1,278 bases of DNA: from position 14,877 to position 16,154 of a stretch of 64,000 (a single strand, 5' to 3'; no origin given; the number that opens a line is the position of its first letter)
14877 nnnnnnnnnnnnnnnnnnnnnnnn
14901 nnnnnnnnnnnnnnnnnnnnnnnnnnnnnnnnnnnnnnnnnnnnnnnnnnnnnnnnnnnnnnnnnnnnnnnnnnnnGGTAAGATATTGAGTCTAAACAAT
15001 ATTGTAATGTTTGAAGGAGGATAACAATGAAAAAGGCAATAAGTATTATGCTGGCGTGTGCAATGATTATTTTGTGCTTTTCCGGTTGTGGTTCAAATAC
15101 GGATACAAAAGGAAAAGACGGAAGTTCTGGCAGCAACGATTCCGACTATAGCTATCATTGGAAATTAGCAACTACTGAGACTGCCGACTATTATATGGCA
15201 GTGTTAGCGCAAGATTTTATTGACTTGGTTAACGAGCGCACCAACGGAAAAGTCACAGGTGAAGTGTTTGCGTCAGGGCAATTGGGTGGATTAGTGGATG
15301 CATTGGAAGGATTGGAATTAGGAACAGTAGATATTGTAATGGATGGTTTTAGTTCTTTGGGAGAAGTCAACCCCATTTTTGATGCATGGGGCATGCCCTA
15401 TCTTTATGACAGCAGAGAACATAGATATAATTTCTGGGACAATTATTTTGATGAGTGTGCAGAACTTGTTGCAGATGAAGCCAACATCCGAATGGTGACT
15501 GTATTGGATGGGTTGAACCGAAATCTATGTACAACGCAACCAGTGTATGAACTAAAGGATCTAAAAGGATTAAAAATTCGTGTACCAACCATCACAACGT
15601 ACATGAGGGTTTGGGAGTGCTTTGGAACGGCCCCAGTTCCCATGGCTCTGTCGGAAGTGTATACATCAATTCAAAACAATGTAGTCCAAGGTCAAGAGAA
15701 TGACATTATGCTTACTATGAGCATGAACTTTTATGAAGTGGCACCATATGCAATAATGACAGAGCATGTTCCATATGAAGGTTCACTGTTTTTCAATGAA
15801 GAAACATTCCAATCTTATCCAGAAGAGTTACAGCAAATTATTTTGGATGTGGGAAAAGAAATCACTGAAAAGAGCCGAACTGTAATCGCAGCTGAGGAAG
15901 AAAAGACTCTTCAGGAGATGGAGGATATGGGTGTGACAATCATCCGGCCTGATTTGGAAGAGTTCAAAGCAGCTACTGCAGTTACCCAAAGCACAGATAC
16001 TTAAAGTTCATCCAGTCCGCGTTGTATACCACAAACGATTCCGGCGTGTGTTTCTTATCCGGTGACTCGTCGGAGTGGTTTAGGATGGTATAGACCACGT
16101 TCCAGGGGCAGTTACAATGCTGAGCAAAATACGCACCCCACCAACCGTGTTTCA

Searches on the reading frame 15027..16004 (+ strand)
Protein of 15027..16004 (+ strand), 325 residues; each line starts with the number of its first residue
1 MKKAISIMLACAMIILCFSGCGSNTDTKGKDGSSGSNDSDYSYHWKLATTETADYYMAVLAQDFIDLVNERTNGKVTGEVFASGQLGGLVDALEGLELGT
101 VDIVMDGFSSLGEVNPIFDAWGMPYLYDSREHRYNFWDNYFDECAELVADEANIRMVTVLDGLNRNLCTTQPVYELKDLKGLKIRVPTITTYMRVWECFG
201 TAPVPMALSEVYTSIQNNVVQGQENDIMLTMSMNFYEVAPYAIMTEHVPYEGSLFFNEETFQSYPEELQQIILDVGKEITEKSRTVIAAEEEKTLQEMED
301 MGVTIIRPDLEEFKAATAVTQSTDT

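Call 99: search_protein_families(library=pfam, proteins=[window:15027-16004:+], max_evalue=0.001)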
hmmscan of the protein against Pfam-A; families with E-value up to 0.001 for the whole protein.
window:15027-16004:+ (325 aa): 1 family
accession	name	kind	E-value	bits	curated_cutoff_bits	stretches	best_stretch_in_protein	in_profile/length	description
PF03480.18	DctP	-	4.1e-60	204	23.4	1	59-317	13-275/286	Bacterial extracellular solute-binding protein, family 7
